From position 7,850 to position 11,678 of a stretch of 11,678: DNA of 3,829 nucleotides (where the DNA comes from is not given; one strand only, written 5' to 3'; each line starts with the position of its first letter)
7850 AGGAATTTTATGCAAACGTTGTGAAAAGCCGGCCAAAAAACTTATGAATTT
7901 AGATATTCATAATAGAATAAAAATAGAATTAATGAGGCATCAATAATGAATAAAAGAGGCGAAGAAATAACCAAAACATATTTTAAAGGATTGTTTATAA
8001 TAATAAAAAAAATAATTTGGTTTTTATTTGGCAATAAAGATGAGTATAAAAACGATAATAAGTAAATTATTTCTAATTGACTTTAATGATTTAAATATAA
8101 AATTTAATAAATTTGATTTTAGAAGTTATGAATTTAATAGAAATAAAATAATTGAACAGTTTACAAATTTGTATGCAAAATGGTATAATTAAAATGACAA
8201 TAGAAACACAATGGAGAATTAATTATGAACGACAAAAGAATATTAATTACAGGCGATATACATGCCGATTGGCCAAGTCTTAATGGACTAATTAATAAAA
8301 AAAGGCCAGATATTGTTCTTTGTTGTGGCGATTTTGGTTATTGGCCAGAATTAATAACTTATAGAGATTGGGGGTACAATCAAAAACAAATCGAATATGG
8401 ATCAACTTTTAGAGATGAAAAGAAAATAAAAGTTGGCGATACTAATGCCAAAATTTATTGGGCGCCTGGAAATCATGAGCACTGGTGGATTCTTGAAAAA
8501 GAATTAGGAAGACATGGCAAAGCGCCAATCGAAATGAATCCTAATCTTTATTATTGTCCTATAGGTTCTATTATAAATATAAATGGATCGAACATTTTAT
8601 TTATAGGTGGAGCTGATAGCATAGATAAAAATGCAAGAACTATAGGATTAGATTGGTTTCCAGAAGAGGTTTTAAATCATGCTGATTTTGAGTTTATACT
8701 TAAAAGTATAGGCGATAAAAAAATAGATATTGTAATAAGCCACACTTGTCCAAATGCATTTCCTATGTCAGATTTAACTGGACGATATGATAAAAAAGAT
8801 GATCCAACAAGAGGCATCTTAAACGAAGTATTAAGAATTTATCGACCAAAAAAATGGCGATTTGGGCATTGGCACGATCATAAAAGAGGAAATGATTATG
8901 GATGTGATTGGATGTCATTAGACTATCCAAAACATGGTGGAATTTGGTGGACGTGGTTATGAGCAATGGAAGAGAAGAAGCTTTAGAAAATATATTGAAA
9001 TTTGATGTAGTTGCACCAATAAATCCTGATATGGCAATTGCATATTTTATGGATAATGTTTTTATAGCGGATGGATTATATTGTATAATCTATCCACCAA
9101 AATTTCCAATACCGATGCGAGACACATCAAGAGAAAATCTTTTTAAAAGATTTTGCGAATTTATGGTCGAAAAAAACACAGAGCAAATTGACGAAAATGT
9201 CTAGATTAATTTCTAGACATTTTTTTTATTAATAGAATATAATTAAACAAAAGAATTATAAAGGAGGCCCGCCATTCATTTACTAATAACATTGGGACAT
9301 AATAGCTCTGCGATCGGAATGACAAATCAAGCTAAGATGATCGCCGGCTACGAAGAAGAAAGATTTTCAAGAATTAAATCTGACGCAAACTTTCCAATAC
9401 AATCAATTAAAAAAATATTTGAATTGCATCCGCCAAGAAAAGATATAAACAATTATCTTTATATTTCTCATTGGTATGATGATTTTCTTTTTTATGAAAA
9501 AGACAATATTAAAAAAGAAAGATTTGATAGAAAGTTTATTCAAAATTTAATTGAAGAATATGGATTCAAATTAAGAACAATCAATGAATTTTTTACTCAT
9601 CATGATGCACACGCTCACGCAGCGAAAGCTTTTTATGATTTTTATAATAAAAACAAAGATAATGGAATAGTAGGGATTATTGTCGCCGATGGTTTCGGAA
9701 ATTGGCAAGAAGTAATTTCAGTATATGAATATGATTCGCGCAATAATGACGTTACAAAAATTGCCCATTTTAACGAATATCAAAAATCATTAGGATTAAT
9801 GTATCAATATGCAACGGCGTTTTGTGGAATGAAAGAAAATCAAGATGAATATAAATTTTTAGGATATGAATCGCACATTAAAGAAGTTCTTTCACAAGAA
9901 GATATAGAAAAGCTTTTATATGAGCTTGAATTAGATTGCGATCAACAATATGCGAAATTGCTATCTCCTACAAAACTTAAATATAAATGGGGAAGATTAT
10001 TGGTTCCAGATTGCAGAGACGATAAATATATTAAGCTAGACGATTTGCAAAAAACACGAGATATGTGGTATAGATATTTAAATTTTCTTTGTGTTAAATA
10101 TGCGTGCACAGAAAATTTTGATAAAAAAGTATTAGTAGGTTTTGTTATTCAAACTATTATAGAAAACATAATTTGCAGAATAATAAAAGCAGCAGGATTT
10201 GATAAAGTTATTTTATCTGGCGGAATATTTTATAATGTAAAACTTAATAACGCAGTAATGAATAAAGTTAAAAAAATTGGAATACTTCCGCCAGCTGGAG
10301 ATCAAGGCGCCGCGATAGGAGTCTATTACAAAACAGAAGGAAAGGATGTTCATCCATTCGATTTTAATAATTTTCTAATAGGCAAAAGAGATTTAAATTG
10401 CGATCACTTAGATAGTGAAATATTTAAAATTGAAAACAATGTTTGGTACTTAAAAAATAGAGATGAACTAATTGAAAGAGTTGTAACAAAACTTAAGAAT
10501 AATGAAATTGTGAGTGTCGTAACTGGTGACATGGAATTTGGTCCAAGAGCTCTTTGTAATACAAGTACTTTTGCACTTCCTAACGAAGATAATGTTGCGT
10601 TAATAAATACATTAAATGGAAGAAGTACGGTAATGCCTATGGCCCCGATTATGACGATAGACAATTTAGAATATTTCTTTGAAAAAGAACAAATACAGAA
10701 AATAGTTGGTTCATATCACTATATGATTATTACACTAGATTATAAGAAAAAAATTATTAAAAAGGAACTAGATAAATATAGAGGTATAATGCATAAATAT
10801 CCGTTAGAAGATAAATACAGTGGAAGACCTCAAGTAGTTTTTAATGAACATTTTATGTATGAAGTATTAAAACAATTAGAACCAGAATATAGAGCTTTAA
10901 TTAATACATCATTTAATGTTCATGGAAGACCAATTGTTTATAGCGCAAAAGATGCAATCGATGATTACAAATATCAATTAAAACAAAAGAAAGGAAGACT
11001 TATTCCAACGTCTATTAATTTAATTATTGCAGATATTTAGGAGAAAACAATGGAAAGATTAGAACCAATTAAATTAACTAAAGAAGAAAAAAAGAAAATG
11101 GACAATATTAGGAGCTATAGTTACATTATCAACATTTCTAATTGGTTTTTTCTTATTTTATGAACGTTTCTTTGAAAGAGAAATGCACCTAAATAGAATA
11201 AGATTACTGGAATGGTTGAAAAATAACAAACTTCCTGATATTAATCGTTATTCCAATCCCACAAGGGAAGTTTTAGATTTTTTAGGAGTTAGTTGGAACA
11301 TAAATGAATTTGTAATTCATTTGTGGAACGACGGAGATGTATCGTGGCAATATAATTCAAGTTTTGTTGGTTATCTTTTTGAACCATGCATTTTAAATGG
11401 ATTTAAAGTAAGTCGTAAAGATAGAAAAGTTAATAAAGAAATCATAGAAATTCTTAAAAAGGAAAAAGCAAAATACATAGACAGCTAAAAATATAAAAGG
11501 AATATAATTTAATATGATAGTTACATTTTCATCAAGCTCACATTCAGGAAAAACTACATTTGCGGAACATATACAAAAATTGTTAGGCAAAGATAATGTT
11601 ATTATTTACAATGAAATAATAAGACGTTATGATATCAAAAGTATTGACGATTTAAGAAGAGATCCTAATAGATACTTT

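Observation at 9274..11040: Phage-borne NodU/CmcH-type carbamoyltransferase with apparent ATT start codon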

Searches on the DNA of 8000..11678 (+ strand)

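Call 4: search_dna_similar(query=window:8000-11678:+, collection=phages, mode=near, max_rows=30)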
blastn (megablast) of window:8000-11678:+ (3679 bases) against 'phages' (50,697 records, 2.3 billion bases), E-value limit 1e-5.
No match.
